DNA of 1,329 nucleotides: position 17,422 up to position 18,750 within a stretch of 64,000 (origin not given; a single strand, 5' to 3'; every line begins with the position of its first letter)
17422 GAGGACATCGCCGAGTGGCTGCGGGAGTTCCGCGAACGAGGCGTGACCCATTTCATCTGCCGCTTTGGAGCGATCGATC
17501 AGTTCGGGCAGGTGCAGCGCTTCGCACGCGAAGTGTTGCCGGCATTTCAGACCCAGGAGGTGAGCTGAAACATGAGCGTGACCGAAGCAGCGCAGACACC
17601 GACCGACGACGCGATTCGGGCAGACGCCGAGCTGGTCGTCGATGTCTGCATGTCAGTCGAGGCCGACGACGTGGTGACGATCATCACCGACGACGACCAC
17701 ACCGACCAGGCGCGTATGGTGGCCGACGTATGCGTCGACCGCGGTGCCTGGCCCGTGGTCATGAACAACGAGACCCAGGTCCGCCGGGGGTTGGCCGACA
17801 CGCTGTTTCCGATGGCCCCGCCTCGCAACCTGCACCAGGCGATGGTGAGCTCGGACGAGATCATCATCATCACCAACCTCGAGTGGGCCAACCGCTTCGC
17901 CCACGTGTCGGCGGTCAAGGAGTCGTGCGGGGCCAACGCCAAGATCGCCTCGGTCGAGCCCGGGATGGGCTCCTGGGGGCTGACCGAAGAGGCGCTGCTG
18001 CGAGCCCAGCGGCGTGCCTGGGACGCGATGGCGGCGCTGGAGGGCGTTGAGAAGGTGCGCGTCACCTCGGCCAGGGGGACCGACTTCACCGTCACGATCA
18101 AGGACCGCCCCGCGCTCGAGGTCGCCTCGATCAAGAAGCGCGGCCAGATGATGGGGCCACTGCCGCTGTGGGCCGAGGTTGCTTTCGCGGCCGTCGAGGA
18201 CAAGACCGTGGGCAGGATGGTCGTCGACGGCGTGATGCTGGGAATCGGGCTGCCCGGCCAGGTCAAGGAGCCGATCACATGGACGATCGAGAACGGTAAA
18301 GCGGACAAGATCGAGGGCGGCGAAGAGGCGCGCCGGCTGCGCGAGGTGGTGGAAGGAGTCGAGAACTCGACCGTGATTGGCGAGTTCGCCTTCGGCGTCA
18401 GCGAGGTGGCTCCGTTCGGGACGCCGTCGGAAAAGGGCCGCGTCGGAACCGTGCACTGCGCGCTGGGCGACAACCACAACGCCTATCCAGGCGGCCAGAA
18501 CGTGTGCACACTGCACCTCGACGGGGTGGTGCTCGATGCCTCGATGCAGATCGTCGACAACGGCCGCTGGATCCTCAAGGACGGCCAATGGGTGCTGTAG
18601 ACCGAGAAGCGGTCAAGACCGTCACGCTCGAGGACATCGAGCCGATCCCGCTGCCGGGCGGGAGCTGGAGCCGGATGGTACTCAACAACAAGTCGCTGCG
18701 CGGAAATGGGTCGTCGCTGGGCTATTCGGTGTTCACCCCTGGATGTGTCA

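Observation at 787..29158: Vitamin B6 catabolic cluster that keeps the upper M. loti pathway but appears to use a different ring-opening route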

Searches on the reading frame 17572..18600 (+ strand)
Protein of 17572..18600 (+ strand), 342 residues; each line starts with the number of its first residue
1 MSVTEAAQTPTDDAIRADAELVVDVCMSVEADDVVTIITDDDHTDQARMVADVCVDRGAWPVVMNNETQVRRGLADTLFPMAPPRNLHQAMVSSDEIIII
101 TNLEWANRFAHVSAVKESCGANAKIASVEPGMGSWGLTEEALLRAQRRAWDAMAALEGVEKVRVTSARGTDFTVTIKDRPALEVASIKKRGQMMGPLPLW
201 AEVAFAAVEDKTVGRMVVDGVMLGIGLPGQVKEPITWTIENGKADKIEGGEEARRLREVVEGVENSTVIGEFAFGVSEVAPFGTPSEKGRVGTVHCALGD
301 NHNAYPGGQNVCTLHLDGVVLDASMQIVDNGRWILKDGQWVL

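Call 6: search_protein_families(library=pfam, proteins=[window:17572-18600:+])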
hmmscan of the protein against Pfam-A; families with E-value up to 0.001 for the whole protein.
window:17572-18600:+ (342 aa): 1 family
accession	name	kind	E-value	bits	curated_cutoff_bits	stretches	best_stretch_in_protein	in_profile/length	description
PF02073.20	Peptidase_M29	-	9.1e-10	38.3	27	1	154-302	197-350/406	Thermophilic metalloprotease (M29)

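Call 16: search_solved_structures(query=window:17572-18600:+, max_evalue=0.01, show_alignments=1)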
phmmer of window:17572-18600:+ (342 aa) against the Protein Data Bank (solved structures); distinct sequences matched with E-value up to 0.01: 0.

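Call 20: search_protein_families(library=ncbifam, proteins=[window:17572-18600:+], max_evalue=0.00001)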
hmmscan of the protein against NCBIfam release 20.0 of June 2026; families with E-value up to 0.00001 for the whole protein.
window:17572-18600:+ (342 aa): 0 families

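Call 23: find_homologous_proteins(query=window:17572-18600:+)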
Query window:17572-18600:+ (342 aa): 1331 proteins with E <= 0.001 among 8000 candidates; the best 120 are listed.
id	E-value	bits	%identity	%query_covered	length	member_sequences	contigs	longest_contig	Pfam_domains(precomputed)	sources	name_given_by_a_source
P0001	1.8e-205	700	92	100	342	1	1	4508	PF02073.21,PF26233.1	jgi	jgi:leucyl aminopeptidase (aminopeptidase T)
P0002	1.5e-203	693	91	100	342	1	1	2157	PF02073.21,PF26233.1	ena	-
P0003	5.4e-203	692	91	100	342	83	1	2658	PF02073.21,PF26233.1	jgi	jgi:leucyl aminopeptidase (aminopeptidase T)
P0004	4.7e-202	689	89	100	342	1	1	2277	PF02073.21,PF26233.1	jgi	jgi:aminopeptidase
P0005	6.5e-201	685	89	100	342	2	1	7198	PF02073.21,PF26233.1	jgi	jgi:leucyl aminopeptidase (aminopeptidase T)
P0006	1.5e-200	684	90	100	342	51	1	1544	PF02073.21,PF26233.1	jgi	jgi:leucyl aminopeptidase (aminopeptidase T)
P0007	2.9e-200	683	88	100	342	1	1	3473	PF02073.21,PF26233.1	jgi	jgi:aminopeptidase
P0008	3.0e-200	683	88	100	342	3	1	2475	PF02073.21,PF26233.1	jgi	jgi:leucyl aminopeptidase (aminopeptidase T)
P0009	5.1e-199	679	88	100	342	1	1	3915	PF02073.21,PF26233.1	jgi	jgi:leucyl aminopeptidase (aminopeptidase T)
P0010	1.6e-198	677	88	100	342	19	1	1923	PF02073.21,PF26233.1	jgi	jgi:leucyl aminopeptidase (aminopeptidase T)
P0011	1.9e-197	673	88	100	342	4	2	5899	PF02073.21,PF26233.1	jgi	jgi:leucyl aminopeptidase (aminopeptidase T)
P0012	2.5e-197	673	89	100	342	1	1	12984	PF02073.21,PF26233.1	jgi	jgi:leucyl aminopeptidase (aminopeptidase T)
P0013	3.0e-197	673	87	100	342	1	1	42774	PF02073.21,PF26233.1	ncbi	-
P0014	4.4e-197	672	87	100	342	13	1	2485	PF02073.21,PF26233.1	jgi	jgi:aminopeptidase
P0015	5.2e-197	672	88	100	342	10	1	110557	PF02073.21,PF26233.1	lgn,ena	-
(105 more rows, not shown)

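Call 33: search_protein_representatives(protein=window:17572-18600:+)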
Query: 342 residues. Proteins with E-value up to 0.001 (for the whole library): 1304; up to 1e-10: 459; up to 1e-30: 53. The best 150 are listed.
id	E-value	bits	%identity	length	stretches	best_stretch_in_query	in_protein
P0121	4.2e-134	463.5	74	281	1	62-342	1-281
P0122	3.4e-95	335.6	50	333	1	18-336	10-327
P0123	1.1e-93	330.7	53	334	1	18-341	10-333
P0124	2.8e-93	329.3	62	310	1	64-309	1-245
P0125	2.0e-91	323.2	66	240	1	15-238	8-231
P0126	2.5e-90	319.6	69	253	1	42-262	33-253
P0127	1.1e-84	301.1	69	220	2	10-157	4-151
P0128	3.4e-77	276.4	72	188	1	10-193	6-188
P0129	1.8e-75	270.8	77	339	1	143-313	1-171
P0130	2.4e-72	260.5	90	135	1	208-342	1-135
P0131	6.1e-70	252.6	52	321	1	12-298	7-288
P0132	9.0e-61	222.5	87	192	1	1-124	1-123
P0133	3.7e-59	217.2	77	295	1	153-293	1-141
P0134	1.9e-58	214.8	65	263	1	175-333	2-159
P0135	8.7e-58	212.6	75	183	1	56-191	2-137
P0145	2.9e-50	187.9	33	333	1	18-341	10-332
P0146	1.7e-49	185.4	39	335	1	19-340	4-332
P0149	1.5e-43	165.8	32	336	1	18-341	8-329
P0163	4.2e-37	144.7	34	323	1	20-338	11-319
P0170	8.3e-32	127.3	31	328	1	11-341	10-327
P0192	3.0e-26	109.0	30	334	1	18-341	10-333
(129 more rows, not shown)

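Call 35: search_solved_structures(query=A1, max_evalue=1, show_alignments=2)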
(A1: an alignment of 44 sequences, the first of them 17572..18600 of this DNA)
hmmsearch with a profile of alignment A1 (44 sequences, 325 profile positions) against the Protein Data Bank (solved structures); distinct sequences matched with E-value up to 1: 8.
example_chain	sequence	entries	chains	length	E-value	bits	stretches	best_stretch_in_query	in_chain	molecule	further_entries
7cn3_A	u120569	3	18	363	1.3e-29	106.5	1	18-323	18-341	2,5-dihydroxypyridine 5,6-dioxygenase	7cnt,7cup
4icq_A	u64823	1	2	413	2.8e-16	62.7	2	152-314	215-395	Aminopeptidase PepS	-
4icr_A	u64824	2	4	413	2.9e-16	62.6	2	152-314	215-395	Aminopeptidase PepS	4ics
1zjc_A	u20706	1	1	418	3.6e-11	45.9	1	154-313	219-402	aminopeptidase ampS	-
2ayi_A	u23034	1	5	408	1.1e-09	41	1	155-314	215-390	Aminopeptidase T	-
1sr8_A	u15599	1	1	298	0.011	18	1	126-171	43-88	cobalamin biosynthesis protein (cbiD)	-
7bqe_A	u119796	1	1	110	0.59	12.3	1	61-147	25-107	NF3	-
6ikn_A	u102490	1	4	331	0.61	12.3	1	63-140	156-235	Growth arrest-specific protein 7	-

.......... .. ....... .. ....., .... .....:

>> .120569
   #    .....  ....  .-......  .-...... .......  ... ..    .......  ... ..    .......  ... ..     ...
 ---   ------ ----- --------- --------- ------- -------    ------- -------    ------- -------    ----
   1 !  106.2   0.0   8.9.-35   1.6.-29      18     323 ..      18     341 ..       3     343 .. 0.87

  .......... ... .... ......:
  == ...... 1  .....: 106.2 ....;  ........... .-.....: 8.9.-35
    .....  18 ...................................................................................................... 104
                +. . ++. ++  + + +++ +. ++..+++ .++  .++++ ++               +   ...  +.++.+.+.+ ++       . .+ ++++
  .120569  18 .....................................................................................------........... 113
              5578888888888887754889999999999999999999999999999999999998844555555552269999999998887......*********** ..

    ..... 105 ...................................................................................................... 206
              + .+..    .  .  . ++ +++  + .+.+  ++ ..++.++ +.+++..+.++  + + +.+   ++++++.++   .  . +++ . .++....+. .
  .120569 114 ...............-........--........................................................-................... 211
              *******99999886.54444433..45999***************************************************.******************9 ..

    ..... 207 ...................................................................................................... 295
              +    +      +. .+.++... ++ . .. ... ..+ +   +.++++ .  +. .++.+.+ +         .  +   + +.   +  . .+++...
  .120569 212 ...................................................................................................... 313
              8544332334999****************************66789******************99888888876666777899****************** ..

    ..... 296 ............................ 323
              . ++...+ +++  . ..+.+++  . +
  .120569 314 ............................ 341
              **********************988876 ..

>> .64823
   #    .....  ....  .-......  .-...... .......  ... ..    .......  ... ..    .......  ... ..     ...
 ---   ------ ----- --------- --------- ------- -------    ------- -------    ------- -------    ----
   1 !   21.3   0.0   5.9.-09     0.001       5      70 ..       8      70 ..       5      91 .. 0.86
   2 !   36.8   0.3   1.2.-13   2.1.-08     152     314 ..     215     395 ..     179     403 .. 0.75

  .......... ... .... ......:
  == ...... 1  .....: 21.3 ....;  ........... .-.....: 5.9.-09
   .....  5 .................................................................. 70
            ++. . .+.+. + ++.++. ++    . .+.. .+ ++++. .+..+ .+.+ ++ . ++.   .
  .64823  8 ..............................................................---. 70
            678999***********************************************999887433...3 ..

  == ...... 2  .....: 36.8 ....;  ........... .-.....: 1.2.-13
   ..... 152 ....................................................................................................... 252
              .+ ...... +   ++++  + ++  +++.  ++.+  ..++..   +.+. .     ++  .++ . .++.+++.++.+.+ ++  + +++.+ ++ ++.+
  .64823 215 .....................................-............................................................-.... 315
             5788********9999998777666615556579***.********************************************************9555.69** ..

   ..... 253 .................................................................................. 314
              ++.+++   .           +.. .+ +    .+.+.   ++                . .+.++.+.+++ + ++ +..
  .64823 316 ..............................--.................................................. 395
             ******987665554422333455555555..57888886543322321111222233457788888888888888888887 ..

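Call 41: predict_structure(alignment_id=A1)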
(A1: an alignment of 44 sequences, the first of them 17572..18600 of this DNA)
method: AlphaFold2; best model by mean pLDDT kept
length: 342 residues; sequences in the alignment: 44
mean_pLDDT: 95.3   pTM: 0.91
mean pLDDT of the five models: 95.3, 94.9, 94.8, 94.4, 93.9
residues with pLDDT >= 90: 307; 70-90: 29; 50-70: 3; < 50: 3
segments of 3 or more residues with pLDDT < 50: 1-3
pLDDT, mean of each block of 10 residues (from residue 1): 65 97 98 99 98 99 97 87 95 98 91 92 97 96 97 98 99 98 97 96 98 98 88 98 98 96 97 98 94 98 92 94 98 98 96
secondary structure, 60 per line:
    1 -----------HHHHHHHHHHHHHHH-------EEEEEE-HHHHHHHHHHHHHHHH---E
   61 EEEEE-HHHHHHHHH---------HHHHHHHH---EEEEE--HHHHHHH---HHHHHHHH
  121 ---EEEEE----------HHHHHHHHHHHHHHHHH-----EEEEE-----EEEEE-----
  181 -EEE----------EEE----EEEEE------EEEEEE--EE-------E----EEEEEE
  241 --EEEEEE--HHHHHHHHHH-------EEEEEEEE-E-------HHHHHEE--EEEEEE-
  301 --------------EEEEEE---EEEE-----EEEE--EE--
elements in order: H12-26 E34-39 H41-56 E60-65 H67-75 H85-92 E96-100 H103-109 H113-120 E124-128 H139-155 E161-165 E171-175 E182-184 E195-197 E202-206 E213-218 E235-240 E243-248 H251-260 E268-275 H285-289 E294-299 E315-320 E324-327 E333-336

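Call 46: fold_search(model_id=the predicted structure, library=pdb)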
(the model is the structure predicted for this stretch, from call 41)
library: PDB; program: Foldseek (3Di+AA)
matches with E <= 10: 1748; with E <= 0.001: 8
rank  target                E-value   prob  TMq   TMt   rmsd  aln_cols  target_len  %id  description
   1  7cn3_A                6.8e-22  1.00  0.73  0.72   5.0       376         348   16  2,5-dihydroxypridine Dioxygenase in complex with 2,5-dihydroxypridine and product N-formylmaleamic acid (released 2020-12-16)
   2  7cn3_C                3.5e-21  1.00  0.76  0.75   4.4       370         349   16  2,5-dihydroxypridine Dioxygenase in complex with 2,5-dihydroxypridine and product N-formylmaleamic acid (released 2020-12-16)
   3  7cup_E                4.0e-21  1.00  0.75  0.74   4.5       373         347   17  Structure of 2,5-dihydroxypridine Dioxygenase from Pseudomonas putida KT2440 (released 2020-12-16)
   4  4icr_A                3.6e-18  1.00  0.62  0.53   8.0       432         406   12  Structural basis for substrate recognition and reaction mechanism of bacterial aminopeptidase peps (released 2013-10-23)
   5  4ics_A                4.1e-18  1.00  0.66  0.56   7.3       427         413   14  Crystal structure of PepS from Streptococcus pneumoniae in complex with a substrate (released 2013-10-23)
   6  4icq_A                1.9e-17  1.00  0.66  0.56   7.4       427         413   13  Structural basis for substrate recognition and reaction mechanism of bacterial aminopeptidase peps (released 2013-10-23)
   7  1zjc                  2.9e-16  1.00  0.61  0.52   7.4       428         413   14  Aminopeptidase S from S. aureus (released 2005-06-07)
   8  2ayi_A                5.4e-16  1.00  0.69  0.60   6.4       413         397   18  Wild-type AmpT from Thermus thermophilus (released 2005-11-08)
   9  3jvd_B                2.7e-03  1.00  0.24  0.31   4.2       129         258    8  Crystal structure of putative transcription regulation repressor (LACI family) FROM Corynebacterium glutamicum (released 2009-09-22)
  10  3gaz_B                2.7e-03  1.00  0.22  0.22   8.8       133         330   14  Crystal structure of an alcohol dehydrogenase superfamily protein from Novosphingobium aromaticivorans (released 2009-03-03)
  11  6mfb_A                3.2e-03  0.97  0.18  0.16   8.8       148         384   11  Crystal structure of 3-hydroxykynurenine transaminase from Aedes aegypti (released 2019-09-18)
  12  2ch2_A                3.9e-03  1.00  0.21  0.19   4.7       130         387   11  Structure of the Anopheles gambiae 3-hydroxykynurenine transaminase in complex with inhibitor (released 2006-03-28)
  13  5luc_A                3.9e-03  0.98  0.20  0.18   9.8       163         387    7  Crystal structure of the D183N variant of human Alanine:Glyoxylate Aminotransferase major allele (AGT-Ma) at 1.8 Angst (released 2017-09-20)
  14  3nnk_B                4.1e-03  0.99  0.21  0.18   6.0       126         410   10  Biochemical and Structural Characterization of a Ureidoglycine Aminotransferase in the Klebsiella pneumoniae Uric Acid (released 2010-07-07)
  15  9g79_A                4.4e-03  1.00  0.20  0.16   6.1       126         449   11  Cryo-EM structure of Acetyl-coenzyme A synthetase (AcsA) dimer (released 2025-04-16)
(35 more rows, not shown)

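Call 58: find_encoding_contigs(protein=P0145, flank=7000, max_places=2)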
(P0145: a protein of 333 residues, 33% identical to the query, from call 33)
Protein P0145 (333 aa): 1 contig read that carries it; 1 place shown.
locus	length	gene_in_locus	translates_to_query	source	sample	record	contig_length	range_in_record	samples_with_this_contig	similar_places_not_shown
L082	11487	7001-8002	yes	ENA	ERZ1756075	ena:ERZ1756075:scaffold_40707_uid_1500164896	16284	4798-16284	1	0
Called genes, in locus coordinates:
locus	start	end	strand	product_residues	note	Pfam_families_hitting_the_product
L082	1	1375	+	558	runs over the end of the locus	-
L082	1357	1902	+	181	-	-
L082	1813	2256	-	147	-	PF10604:Polyketide_cyc2 (weak), PF06240:COXG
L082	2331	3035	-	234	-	PF04909:Amidohydro_2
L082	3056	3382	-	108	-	-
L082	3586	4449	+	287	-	-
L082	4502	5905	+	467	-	PF02738:MoCoBD_1, PF20256:MoCoBD_2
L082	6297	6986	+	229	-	PF00296:Bac_luciferase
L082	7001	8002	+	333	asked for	PF26233:NicX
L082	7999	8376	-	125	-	PF00903:Glyoxalase, PF13669:Glyoxalase_4, PF18029:Glyoxalase_6 (faint)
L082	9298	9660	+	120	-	-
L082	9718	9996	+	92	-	-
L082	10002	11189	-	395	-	PF12679:ABC2_membrane_2, PF12698:ABC2_membrane_3, PF01061:ABC2_membrane (weak), PF12730:ABC2_membrane_4 (weak)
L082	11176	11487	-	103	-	?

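Call 59: find_encoding_contigs(protein=P0149, flank=7000, max_places=2)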
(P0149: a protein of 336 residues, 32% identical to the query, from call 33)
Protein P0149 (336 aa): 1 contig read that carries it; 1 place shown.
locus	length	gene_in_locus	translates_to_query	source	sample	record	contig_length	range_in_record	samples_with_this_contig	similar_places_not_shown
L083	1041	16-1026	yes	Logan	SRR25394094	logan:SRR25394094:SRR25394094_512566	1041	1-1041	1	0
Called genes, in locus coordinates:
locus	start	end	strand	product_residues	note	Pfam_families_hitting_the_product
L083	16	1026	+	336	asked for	PF02073:Peptidase_M29 (faint), PF26233:NicX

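Call 60: find_encoding_contigs(protein=P0170, flank=7000, max_places=2)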
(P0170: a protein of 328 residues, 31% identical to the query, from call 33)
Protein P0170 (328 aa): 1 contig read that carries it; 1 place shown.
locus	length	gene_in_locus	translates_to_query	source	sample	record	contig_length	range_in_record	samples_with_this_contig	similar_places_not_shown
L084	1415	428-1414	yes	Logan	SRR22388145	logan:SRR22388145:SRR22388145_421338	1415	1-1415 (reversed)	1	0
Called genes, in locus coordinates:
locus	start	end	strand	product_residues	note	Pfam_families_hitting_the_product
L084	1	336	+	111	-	?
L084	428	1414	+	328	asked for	PF26233:NicX, PF02073:Peptidase_M29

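Call 61: find_encoding_contigs(protein=P0163, flank=7000, max_places=2)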
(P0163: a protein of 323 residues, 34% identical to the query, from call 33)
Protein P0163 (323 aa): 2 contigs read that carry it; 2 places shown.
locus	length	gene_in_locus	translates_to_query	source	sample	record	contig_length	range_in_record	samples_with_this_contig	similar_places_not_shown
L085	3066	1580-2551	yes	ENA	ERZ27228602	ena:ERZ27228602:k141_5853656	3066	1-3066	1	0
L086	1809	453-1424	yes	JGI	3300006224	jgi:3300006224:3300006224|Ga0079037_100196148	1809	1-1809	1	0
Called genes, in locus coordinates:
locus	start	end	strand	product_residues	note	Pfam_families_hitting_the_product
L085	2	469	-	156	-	?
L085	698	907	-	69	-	PF13683:rve_3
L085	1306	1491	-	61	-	-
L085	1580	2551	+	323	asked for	PF26233:NicX, PF02073:Peptidase_M29 (weak)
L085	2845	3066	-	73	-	?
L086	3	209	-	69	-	?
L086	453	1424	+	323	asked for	PF26233:NicX, PF02073:Peptidase_M29 (weak)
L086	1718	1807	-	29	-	?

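Call 62: find_encoding_contigs(protein=P0192, flank=7000, max_places=2)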
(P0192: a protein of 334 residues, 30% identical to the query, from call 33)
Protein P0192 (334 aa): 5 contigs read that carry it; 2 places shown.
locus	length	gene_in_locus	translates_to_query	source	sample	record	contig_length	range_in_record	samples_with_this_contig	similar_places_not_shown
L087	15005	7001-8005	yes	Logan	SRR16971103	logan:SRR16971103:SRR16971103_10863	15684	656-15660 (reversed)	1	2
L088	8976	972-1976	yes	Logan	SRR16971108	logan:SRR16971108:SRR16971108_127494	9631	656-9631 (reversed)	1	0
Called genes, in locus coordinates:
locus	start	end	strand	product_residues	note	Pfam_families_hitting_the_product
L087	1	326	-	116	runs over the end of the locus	?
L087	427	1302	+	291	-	PF09339:HTH_IclR, PF01614:IclR_C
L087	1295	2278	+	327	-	PF00389:2-Hacid_dh, PF02826:2-Hacid_dh_C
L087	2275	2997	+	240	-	PF04909:Amidohydro_2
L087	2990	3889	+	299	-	PF00528:BPD_transp_1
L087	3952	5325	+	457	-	PF01547:SBP_bac_1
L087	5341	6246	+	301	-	PF00528:BPD_transp_1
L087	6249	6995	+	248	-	PF04909:Amidohydro_2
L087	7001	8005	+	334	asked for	PF26233:NicX, PF02073:Peptidase_M29 (weak)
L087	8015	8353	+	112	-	PF12973:Cupin_7 (weak), PF16867:DMSP_lyase (weak), PF02311:AraC_binding (weak), PF07883:Cupin_2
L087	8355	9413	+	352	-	PF01408:GFO_IDH_MocA, PF03447:NAD_binding_3 (weak), PF22725:GFO_IDH_MocA_C3, PF02894:GFO_IDH_MocA_C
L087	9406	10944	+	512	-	PF00370:FGGY_N, PF02782:FGGY_C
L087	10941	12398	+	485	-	PF01565:FAD_binding_4, PF02913:FAD-oxidase_C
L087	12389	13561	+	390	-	-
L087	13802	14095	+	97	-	PF02604:PhdYeFM_antitox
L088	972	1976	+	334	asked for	PF26233:NicX, PF02073:Peptidase_M29 (weak)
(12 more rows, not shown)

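Call 63: find_encoding_contigs(protein=P0146, flank=7000, max_places=2)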
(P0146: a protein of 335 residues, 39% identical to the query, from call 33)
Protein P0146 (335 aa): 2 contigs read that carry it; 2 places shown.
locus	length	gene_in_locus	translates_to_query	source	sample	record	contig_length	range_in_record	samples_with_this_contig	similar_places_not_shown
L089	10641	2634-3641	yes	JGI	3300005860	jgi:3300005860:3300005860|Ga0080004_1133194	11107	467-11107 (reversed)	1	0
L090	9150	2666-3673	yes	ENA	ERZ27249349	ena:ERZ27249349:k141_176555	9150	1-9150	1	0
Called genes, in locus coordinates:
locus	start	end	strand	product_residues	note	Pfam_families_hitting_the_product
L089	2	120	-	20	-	?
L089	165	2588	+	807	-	PF04879:Molybdop_Fe4S4, PF00384:Molybdopterin, PF01568:Molydop_binding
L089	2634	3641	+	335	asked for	PF02073:Peptidase_M29 (faint), PF26233:NicX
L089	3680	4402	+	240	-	PF01177:Asp_Glu_race (weak), PF17645:Amdase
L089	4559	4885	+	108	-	-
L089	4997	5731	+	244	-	PF00005:ABC_tran, PF12399:BCA_ABC_TP_C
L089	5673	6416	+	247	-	PF00005:ABC_tran, PF13304:AAA_21 (faint)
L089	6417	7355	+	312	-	PF02653:BPD_transp_2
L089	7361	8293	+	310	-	PF02653:BPD_transp_2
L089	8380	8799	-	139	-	PF05899:Cupin_3 (weak), PF07883:Cupin_2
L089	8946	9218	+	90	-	PF01609:DDE_Tnp_1 (weak)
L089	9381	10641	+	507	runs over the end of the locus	PF00890:FAD_binding_2 (faint), PF01266:DAO (weak), PF01593:Amino_oxidase, PF01946:Thi4 (faint), PF03486:HI0933_like (faint), PF13450:NAD_binding_8, PF01266:DAO (weak)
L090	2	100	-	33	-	?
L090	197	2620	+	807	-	PF04879:Molybdop_Fe4S4, PF00384:Molybdopterin, PF01568:Molydop_binding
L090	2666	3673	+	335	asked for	PF02073:Peptidase_M29 (faint), PF26233:NicX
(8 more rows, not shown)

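Call 79: find_related_loci(query=P0145, collection=metagenome_contigs, flank=7000)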
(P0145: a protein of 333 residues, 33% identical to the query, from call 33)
Query P0145 (333 aa) in metagenome_contigs; peptide patterns used: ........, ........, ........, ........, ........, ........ (x = any residue, [..] = any of these).
83 stretches matched a pattern; 9 encode a relative of the query (tblastn E <= 1e-3); 9 distinct loci.
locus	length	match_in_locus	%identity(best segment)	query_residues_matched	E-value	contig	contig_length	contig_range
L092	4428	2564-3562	100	1-333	0e+0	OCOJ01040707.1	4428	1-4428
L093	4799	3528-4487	71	3-322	1e-167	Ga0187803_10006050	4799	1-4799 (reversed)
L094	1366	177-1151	65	2-326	5e-165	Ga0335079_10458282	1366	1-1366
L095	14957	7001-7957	64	3-321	2e-148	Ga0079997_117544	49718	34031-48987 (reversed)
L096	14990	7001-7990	62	3-332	4e-148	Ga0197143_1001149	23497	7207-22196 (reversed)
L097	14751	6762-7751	61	3-332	4e-145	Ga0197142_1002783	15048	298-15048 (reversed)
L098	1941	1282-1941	61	10-229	1e-102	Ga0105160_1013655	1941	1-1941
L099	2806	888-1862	39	9-333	3e-72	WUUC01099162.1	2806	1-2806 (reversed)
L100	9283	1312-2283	37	9-332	1e-64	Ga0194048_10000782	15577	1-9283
